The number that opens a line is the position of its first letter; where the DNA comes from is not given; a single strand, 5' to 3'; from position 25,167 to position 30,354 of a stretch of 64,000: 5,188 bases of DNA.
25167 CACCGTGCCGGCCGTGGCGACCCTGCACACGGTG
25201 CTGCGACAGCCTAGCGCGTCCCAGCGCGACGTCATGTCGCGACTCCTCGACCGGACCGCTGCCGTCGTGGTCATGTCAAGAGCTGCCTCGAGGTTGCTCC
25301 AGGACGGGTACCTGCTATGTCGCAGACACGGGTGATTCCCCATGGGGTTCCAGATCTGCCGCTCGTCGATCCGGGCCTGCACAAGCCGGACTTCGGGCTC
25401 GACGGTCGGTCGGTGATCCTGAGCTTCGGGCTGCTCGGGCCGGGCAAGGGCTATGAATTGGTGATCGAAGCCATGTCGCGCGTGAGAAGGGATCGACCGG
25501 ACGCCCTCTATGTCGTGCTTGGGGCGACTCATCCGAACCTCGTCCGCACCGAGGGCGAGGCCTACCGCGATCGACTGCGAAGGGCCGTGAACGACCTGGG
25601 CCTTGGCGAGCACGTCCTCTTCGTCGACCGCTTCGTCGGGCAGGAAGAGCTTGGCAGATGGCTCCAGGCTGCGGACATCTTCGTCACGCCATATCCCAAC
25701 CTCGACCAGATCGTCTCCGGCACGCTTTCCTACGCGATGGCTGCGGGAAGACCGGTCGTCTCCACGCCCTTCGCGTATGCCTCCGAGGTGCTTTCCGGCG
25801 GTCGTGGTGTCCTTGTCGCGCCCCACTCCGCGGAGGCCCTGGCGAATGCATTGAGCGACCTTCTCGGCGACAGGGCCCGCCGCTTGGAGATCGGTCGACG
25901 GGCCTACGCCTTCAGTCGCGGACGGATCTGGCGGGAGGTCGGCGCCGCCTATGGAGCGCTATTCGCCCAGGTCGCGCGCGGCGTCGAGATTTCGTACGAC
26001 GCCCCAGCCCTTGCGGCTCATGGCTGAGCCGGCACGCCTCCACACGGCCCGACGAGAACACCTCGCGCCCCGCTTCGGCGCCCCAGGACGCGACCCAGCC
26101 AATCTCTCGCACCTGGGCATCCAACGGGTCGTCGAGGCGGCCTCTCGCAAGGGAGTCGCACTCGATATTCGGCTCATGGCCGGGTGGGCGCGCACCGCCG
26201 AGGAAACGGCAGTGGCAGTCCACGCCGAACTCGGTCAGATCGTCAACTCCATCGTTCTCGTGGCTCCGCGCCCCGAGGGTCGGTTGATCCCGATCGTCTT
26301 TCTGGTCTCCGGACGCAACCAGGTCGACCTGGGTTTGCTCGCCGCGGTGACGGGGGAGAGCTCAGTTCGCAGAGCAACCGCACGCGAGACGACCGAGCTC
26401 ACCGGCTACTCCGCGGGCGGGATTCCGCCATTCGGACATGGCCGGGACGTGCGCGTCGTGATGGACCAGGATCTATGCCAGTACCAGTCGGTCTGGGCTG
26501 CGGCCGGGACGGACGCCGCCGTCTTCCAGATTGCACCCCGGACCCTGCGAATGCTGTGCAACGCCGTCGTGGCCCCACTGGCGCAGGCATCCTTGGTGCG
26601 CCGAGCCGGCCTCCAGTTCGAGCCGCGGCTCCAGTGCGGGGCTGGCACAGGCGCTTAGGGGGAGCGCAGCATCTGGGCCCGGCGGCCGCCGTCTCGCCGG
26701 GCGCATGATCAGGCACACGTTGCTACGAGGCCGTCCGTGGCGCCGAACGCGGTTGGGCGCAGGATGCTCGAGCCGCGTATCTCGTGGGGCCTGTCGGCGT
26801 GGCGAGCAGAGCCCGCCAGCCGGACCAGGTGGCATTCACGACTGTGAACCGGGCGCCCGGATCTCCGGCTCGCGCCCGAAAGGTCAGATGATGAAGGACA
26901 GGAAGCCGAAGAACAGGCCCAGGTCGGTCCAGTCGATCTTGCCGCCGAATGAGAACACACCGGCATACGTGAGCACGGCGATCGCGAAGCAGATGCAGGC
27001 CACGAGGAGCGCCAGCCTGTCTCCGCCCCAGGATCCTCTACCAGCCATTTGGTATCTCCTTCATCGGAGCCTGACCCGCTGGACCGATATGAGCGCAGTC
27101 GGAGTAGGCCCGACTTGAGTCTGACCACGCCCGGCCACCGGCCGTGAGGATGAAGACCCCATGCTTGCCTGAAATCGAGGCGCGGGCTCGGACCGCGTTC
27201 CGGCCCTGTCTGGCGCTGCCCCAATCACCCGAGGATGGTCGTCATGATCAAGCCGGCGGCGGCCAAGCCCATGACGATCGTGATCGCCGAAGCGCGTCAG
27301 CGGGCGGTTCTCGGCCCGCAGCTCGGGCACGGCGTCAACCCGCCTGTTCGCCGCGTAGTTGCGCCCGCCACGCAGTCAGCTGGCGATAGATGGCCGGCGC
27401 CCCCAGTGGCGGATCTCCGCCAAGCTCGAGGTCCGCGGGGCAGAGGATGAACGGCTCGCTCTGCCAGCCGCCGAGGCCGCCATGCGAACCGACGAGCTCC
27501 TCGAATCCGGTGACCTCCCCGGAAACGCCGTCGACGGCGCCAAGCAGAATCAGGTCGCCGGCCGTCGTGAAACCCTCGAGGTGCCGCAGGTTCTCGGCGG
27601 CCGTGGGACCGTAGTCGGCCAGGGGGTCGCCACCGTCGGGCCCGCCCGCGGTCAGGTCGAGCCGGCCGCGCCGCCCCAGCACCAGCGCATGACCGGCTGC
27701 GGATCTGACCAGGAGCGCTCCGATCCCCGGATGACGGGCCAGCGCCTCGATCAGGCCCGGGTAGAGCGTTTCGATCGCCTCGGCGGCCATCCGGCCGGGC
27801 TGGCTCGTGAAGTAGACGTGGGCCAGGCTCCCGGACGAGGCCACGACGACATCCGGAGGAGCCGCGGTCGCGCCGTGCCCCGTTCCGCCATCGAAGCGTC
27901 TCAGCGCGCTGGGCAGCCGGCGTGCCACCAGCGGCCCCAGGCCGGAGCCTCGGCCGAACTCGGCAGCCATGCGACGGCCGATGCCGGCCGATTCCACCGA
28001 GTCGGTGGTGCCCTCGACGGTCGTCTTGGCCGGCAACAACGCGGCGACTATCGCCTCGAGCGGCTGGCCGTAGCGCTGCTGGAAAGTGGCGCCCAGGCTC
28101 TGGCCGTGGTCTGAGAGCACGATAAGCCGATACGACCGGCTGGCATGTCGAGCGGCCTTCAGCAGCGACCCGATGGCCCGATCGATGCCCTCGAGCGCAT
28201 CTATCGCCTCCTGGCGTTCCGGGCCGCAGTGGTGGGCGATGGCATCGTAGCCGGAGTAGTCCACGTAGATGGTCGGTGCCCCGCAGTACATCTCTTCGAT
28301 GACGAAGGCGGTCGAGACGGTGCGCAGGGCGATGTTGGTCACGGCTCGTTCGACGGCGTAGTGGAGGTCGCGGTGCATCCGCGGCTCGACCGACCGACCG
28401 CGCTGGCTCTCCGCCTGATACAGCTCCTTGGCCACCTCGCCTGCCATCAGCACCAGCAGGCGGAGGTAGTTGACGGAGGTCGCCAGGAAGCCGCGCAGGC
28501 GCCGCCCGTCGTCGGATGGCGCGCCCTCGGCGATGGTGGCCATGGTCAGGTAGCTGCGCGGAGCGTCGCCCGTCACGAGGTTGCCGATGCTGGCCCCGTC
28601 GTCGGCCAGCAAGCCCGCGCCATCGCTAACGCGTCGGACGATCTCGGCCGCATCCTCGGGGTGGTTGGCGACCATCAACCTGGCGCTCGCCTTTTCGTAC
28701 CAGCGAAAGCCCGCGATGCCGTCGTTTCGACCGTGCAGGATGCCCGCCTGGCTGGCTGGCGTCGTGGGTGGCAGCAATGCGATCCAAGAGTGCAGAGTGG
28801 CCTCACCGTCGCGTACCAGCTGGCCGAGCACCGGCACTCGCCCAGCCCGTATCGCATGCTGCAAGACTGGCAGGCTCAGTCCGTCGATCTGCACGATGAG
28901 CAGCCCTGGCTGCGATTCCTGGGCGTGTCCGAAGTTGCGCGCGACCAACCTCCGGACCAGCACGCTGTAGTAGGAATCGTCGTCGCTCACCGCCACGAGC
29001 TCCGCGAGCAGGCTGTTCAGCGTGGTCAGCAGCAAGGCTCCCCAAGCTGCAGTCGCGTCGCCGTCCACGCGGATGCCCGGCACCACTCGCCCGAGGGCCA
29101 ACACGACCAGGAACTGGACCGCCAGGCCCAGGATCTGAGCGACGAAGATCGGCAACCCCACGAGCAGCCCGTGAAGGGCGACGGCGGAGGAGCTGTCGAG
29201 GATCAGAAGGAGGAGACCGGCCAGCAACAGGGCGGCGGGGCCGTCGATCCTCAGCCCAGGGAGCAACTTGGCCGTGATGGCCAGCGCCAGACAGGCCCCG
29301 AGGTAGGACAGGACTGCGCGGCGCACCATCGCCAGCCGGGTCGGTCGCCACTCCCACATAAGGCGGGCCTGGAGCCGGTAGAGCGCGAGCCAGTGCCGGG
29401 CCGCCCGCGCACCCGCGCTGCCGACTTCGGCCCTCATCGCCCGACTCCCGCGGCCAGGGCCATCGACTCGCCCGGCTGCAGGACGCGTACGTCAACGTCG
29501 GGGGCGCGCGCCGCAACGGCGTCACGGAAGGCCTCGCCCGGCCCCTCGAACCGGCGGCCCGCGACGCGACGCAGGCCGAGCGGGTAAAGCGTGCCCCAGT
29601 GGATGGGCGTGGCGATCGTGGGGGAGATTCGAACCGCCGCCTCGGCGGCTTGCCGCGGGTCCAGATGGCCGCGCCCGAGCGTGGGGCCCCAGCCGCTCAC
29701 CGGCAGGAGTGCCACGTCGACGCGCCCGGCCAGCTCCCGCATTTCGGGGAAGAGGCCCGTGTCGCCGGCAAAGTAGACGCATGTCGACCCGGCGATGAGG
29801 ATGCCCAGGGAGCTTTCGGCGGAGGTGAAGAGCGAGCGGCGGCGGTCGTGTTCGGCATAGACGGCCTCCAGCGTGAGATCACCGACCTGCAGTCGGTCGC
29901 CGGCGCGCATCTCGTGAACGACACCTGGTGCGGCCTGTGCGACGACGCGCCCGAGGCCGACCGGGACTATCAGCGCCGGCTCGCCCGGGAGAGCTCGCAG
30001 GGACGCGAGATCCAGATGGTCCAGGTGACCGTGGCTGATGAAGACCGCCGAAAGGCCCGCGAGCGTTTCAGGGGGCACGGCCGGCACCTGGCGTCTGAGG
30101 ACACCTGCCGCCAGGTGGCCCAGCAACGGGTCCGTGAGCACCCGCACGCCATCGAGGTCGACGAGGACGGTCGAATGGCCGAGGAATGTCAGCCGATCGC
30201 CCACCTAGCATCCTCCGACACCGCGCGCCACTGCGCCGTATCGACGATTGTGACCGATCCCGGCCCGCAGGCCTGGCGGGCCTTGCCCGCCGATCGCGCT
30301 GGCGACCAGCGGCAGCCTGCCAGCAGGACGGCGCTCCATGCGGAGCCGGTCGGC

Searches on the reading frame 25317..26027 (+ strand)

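Call 57: search_protein_families(library=pfam, proteins=[window:25317-26027:+], max_evalue=0.001)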
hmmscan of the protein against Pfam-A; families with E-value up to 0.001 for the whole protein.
window:25317-26027:+ (236 aa): 3 families
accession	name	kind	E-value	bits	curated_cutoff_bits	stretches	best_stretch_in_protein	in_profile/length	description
PF00534.26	Glycos_transf_1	-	1.2e-21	77.5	26.4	1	29-197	13-170/172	Glycosyl transferases group 1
PF13692.12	Glyco_trans_1_4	-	1.4e-21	77.7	27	1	32-185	2-142/142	Glycosyl transferases group 1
PF13524.12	Glyco_trans_1_2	-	2.8e-06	27.8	25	1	104-200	32-129/144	Glycosyl transferase-like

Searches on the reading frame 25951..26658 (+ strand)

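Call 57: search_protein_families(library=pfam, proteins=[window:25951-26658:+], max_evalue=0.001)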
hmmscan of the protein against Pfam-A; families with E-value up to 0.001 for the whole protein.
window:25951-26658:+ (235 aa): 1 family
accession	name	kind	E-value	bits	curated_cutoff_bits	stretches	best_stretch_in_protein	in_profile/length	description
PF04073.20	tRNA_edit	-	2.1e-23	83.1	25.5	1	79-200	3-121/123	Aminoacyl-tRNA editing domain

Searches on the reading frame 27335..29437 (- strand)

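Call 19: search_protein_families(library=pfam, proteins=[window:27335-29437:-], max_evalue=0.001)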
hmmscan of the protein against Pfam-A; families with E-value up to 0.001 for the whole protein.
window:27335-29437:- (700 aa): 2 families
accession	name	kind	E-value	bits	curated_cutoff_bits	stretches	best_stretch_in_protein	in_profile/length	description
PF01663.27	Phosphodiest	-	4.7e-13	49.9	23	1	179-447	1-222/342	Type I phosphodiesterase / nucleotide pyrophosphatase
PF04020.18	Phage_holin_4_2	-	2.5e-07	31.7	28.8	1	42-142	4-104/105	Mycobacterial 4 TMS phage holin, superfamily IV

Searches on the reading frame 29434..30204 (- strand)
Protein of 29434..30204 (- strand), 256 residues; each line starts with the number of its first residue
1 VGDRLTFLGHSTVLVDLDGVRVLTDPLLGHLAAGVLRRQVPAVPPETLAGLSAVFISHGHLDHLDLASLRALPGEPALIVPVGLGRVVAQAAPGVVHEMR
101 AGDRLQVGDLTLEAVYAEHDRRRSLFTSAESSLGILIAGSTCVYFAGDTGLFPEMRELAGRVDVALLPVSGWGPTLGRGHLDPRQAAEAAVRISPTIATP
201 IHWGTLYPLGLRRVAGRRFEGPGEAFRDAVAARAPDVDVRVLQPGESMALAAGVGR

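Call 19: search_protein_families(library=pfam, proteins=[window:29434-30204:-], max_evalue=0.001)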
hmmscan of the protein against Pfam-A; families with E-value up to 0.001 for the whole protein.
window:29434-30204:- (256 aa): 3 families
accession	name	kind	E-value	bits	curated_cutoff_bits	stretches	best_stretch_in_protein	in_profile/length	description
PF12706.13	Lactamase_B_2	-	3.5e-34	118.6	27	1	21-203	2-200/200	Beta-lactamase superfamily domain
PF13483.12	Lactamase_B_3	-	1.5e-19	71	24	1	4-202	1-160/160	Beta-lactamase superfamily domain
PF00753.33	Lactamase_B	-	0.00076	19.9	22.7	0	6-63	2-56/196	Metallo-beta-lactamase superfamily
